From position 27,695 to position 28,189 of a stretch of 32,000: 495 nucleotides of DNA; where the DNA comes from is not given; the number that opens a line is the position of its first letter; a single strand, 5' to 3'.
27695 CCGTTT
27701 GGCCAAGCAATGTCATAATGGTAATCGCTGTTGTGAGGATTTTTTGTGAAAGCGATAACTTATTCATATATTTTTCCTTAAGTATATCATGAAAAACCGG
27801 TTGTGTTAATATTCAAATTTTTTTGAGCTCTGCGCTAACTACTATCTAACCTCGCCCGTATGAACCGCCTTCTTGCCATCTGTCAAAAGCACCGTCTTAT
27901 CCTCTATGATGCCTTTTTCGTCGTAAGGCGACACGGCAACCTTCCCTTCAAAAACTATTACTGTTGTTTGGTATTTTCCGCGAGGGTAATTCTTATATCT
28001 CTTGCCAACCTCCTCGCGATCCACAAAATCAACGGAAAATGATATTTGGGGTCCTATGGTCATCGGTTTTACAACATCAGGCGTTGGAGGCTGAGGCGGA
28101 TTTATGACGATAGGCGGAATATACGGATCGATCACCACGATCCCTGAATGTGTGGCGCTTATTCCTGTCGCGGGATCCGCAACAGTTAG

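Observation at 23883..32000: Two consecutive giant beta-helical surface-protein genes; one has a TPS domain but no TpsB partner, toxin end or immunity gene is in reach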

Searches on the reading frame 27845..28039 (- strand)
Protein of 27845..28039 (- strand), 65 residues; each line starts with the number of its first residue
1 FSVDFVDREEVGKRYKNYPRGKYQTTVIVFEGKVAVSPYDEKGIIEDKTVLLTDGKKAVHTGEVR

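Call 61: search_protein_representatives(alignment_id=A4)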
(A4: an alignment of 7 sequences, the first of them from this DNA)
Query: 7 sequences, 65 profile positions. Proteins with E-value up to 0.001 (for the whole library): 228; up to 1e-10: 135; up to 1e-30: 2. The best 150 are listed.
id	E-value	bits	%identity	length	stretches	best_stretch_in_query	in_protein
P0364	9.8e-39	146.7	-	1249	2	5-64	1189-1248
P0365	8.5e-32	124.4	-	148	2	8-61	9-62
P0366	4.2e-28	112.6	-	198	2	1-65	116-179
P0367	1.0e-26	108.2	-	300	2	9-64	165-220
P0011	3.3e-25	103.3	-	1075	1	6-65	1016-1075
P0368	3.5e-25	103.3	-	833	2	8-64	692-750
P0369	4.2e-25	103.0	-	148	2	9-64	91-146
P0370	1.7e-24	101.0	-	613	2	10-63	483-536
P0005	3.0e-24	100.3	-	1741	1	2-65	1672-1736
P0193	3.1e-24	100.2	-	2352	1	1-64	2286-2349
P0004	6.5e-24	99.2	-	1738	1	2-65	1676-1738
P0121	1.2e-23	98.4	-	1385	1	1-65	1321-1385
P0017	2.6e-23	97.3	-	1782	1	1-65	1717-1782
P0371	2.2e-22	94.3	-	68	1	2-65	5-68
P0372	1.3e-21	91.8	-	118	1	4-65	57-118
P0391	6.9e-19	83.1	-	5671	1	4-65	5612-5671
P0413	1.9e-17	78.5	-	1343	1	5-65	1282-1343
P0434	4.7e-16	74.0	-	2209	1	2-65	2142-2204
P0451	5.3e-15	70.6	-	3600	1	8-65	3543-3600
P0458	2.0e-14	68.8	-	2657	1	11-64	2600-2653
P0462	1.1e-13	66.4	-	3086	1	12-64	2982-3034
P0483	7.6e-12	60.5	-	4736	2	10-64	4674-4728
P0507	2.1e-09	52.7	-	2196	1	12-64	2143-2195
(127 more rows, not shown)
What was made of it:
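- A profile search of 1.84 billion representatives gave 228 clusters at E<=1e-3 (call 61).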

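Call 72: find_encoding_contigs(protein=P0483, flank=10000, max_places=2)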
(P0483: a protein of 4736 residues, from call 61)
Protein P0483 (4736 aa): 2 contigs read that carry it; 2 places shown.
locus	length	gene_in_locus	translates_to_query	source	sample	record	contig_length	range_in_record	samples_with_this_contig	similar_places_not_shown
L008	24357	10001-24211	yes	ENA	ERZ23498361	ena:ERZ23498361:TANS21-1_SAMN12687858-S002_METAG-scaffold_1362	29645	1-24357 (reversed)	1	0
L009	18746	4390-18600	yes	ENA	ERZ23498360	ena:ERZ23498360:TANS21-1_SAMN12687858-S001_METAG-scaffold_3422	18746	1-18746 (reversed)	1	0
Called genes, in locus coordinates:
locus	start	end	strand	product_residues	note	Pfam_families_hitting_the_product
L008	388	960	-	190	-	-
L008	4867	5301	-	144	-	-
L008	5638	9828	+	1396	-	-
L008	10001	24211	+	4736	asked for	-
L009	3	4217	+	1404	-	?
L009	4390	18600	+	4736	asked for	-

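Call 84: find_encoding_contigs(protein=P0434, flank=8000, max_places=1)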
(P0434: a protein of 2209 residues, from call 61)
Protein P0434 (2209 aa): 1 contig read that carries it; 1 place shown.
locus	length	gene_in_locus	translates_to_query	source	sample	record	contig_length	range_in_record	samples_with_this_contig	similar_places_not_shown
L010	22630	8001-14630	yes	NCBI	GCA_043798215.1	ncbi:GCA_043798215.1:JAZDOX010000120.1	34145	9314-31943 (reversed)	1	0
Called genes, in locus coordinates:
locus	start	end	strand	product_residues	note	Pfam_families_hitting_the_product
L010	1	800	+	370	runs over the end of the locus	PF13776:DUF4172, PF02661:Fic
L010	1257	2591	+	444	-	PF13173:AAA_14, PF13401:AAA_22 (faint), PF13635:DUF4143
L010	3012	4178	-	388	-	PF17785:PUA_3, PF10672:Methyltrans_SAM, PF02475:TRM5-TYW2_MTfase (weak), PF03602:Cons_hypoth95, PF05175:MTS, PF09445:Methyltransf_15 (faint), PF13649:Methyltransf_25 (faint), PF13847:Methyltransf_31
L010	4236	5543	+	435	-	PF07690:MFS_1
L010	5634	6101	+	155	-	PF04773:FecR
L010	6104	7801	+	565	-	PF05226:CHASE2, PF00990:GGDEF, PF22335:Cas10-Cmr2_palm2 (weak)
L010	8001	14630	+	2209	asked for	PF05860:TPS, PF25390:WD40_RLD, PF00415:RCC1, PF13540:RCC1_2, PF00415:RCC1, PF13540:RCC1_2, PF00415:RCC1, PF00415:RCC1, +32 more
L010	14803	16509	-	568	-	PF08479:POTRA_2, PF03865:ShlB, PF01103:Omp85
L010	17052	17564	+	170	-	PF02577:BFN_dom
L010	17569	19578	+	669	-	PF12439:GDE_N, PF06202:GDE_C, PF22422:MGH1-like_GH (faint)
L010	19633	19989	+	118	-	PF00072:Response_reg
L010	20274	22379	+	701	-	PF02629:CoA_binding, PF13380:CoA_binding_2, PF13607:Succ_CoA_lig, PF19045:Ligase_CoA_2, PF13549:ATP-grasp_5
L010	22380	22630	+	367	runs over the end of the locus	PF01571:GCV_T, PF08669:GCV_T_C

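Call 85: find_encoding_contigs(protein=P0507, flank=8000, max_places=1)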
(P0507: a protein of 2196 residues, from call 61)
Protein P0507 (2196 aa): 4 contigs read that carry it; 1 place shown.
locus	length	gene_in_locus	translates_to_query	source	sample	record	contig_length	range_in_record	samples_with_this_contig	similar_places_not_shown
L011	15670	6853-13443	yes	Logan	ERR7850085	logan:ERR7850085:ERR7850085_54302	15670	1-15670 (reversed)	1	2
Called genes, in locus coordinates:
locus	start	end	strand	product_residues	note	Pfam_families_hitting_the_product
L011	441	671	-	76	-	PF01192:RNA_pol_Rpb6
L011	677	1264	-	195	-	PF00625:Guanylate_kin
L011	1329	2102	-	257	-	PF03755:YicC-like_N, PF08340:YicC-like_C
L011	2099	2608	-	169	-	PF00334:NDK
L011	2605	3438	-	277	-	PF02195:ParB_N, PF17762:HTH_ParB, PF23552:ParB_C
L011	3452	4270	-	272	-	PF01656:CbiA, PF09140:MipZ (weak), PF10609:ParA (weak), PF13614:AAA_31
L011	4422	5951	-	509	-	PF02096:60KD_IMP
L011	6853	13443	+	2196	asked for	PF05860:TPS, PF19467:DUF6004 (faint)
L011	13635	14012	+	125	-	PF14520:HHH_5 (weak), PF12836:HHH_3, PF14716:HHH_8 (faint), PF00633:HHH, PF12826:HHH_2 (faint)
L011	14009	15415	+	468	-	PF03772:Competence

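Call 86: find_encoding_contigs(protein=P0462, flank=8000, max_places=1)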
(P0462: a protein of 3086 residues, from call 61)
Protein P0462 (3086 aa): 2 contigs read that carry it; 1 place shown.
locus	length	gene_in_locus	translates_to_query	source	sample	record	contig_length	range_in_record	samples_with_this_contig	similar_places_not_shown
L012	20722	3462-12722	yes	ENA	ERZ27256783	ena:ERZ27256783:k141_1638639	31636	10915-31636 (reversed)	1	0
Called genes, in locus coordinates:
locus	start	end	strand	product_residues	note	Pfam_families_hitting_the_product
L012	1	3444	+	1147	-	?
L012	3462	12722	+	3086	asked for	PF05860:TPS, PF00415:RCC1, PF13540:RCC1_2, PF25390:WD40_RLD, PF00415:RCC1, PF13540:RCC1_2, PF25390:WD40_RLD, PF00415:RCC1, +8 more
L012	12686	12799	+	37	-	-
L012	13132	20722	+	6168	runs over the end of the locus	?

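Call 87: list_cluster_members(proteins=[P0434, P0451, P0458, P0462, P0483, P0507, P0017, P0015, P0413, P0391])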
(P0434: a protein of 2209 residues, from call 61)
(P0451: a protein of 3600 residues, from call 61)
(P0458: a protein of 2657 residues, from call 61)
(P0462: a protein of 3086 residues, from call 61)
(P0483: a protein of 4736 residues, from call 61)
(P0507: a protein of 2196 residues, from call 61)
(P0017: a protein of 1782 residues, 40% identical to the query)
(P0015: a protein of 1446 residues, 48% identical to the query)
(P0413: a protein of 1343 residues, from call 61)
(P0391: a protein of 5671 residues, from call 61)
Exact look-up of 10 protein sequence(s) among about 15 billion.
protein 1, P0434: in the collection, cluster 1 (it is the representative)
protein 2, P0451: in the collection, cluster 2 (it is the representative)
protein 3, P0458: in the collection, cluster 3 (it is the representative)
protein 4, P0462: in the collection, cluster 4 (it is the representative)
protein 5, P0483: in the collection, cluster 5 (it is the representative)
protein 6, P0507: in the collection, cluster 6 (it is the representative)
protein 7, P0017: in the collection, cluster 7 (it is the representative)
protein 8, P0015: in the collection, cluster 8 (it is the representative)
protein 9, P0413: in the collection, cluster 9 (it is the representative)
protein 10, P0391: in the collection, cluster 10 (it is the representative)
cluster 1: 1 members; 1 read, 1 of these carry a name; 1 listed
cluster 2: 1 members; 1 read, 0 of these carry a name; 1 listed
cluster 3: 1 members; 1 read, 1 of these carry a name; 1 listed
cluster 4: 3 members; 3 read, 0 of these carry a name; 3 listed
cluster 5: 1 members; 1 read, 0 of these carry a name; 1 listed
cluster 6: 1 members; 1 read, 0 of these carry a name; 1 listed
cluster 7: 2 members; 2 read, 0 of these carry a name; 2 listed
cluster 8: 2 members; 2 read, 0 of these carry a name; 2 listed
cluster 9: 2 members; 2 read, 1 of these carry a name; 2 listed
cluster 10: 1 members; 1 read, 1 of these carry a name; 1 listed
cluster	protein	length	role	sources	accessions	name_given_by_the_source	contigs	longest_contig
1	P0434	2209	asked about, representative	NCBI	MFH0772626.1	MAG: filamentous hemagglutinin N-terminal domain-containing protein [Candidatus ...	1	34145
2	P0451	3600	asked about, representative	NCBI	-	-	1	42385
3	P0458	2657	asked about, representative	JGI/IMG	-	filamentous hemagglutinin family protein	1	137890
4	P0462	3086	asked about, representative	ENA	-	-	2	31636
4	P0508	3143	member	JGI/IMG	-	-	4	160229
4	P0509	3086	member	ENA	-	-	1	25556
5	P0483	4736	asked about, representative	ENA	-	-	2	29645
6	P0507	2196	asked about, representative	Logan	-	-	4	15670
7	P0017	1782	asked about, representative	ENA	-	-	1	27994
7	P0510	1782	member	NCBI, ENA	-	-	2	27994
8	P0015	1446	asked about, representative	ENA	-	-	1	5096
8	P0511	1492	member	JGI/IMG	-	-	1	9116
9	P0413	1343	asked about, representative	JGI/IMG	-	-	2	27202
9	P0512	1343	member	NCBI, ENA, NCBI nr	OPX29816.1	MAG: hypothetical protein B1H08_03005 [Candidatus Omnitrophica bacterium 4484_171]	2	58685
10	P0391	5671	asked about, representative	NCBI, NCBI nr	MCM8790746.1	MAG: hypothetical protein NC938_03490 [Candidatus Omnitrophica bacterium] | hypothetical protein [Candidatus Omnitrophota bacterium]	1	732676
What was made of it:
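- A 5671-aa neighbour on the scaffold (call 87).
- Tried and rejected: P0391 (NC938_03490) lies beyond it (call 87).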

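Call 90: find_encoding_contigs(protein=P0391, flank=10000, max_places=1)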
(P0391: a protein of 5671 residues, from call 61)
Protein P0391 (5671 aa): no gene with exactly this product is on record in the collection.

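Call 92: search_protein_families(library=pfam, proteins=[P0483], max_evalue=0.001)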
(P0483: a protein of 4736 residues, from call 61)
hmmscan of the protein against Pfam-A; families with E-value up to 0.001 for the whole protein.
P0483 (4736 aa): 0 families
